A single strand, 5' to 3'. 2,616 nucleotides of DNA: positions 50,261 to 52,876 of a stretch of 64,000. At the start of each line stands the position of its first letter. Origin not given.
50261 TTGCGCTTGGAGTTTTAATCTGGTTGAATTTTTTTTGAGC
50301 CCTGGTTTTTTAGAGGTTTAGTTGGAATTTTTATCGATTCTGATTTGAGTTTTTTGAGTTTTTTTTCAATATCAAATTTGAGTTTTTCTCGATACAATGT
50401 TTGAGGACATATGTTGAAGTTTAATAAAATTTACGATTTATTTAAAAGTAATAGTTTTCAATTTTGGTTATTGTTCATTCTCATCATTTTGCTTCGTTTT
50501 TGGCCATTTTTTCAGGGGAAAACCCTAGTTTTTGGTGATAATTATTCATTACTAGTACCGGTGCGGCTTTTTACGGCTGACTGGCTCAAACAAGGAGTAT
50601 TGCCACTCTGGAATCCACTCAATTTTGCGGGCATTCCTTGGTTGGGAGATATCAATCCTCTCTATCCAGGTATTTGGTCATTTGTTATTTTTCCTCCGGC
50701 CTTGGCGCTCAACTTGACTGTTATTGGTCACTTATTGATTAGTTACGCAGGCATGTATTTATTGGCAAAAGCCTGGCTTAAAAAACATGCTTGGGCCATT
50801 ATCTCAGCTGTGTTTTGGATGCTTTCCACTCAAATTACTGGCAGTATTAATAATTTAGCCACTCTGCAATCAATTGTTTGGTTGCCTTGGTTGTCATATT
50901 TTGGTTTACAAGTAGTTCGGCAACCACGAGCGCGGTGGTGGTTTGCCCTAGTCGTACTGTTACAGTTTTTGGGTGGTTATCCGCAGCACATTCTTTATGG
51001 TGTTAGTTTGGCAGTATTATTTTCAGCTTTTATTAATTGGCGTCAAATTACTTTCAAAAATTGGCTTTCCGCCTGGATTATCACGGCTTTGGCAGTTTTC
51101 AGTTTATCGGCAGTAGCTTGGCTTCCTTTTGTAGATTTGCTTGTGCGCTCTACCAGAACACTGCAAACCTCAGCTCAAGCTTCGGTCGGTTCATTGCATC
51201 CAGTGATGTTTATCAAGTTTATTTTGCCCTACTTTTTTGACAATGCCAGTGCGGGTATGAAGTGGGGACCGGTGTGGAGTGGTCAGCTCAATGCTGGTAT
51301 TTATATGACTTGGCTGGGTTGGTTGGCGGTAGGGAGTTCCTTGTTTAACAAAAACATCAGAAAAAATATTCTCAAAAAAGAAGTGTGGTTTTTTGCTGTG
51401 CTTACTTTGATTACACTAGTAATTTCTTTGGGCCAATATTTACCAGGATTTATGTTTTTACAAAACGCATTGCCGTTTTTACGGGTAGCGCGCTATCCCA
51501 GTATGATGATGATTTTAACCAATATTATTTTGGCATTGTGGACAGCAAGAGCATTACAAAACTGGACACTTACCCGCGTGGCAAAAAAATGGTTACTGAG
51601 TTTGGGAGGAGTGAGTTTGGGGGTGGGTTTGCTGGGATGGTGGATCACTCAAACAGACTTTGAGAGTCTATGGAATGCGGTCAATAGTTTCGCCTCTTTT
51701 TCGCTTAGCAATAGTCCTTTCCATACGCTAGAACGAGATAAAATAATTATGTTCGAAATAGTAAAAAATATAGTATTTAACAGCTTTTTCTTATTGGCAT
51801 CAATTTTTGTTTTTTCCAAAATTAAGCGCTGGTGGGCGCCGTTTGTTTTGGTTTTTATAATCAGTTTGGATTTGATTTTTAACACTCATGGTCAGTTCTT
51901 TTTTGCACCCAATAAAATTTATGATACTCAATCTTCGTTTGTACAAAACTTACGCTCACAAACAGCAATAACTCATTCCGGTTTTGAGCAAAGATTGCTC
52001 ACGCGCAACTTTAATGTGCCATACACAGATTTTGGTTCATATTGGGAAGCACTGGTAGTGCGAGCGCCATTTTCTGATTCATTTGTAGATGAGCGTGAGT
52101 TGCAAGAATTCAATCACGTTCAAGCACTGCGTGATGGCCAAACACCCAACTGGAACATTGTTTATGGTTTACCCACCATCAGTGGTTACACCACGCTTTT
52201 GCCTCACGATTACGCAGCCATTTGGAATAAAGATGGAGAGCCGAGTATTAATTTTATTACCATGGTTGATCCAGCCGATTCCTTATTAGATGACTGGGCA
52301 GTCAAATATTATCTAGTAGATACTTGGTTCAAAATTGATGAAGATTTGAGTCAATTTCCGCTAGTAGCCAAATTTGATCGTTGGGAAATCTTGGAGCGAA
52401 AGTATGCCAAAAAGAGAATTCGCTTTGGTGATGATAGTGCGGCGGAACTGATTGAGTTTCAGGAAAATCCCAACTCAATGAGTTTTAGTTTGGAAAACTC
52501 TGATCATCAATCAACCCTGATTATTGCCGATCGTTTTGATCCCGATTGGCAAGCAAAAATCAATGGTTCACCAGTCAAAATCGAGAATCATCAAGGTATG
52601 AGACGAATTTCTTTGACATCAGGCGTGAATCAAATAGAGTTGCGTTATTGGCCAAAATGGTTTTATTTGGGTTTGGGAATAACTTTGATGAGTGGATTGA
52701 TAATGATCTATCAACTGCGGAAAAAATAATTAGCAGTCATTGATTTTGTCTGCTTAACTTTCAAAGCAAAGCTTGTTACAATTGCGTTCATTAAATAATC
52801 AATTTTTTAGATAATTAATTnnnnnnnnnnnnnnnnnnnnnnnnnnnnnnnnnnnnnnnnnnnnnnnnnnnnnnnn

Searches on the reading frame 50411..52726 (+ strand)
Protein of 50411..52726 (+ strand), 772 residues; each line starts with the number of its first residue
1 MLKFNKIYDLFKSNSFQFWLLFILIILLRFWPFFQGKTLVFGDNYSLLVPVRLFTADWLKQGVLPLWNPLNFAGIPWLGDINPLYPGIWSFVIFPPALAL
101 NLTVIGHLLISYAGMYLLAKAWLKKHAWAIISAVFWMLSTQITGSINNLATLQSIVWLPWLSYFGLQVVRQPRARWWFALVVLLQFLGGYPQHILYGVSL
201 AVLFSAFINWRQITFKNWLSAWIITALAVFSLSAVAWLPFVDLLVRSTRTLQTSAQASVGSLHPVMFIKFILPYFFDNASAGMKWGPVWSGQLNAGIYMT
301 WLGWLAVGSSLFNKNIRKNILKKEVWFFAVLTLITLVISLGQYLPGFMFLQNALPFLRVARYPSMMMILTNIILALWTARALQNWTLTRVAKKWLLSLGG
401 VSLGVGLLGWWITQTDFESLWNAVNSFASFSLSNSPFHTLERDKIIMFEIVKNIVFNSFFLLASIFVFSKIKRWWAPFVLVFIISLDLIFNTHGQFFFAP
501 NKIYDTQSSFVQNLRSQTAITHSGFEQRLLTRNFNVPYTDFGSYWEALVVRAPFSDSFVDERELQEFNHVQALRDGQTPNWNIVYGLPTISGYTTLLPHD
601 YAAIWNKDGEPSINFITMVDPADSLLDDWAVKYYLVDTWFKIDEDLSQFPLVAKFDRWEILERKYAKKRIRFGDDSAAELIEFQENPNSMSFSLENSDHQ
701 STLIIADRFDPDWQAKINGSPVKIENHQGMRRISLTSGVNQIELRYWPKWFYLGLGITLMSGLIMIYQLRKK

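Call 16: search_protein_families(library=pfam, proteins=[window:50411-52726:+], max_evalue=0.001)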
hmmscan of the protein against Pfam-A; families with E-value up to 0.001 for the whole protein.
window:50411-52726:+ (772 aa): 1 family
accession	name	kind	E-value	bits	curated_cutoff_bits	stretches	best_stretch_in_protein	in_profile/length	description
PF09586.16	YfhO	-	6.7e-14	51.7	28.5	2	684-758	760-835/835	Bacterial membrane protein YfhO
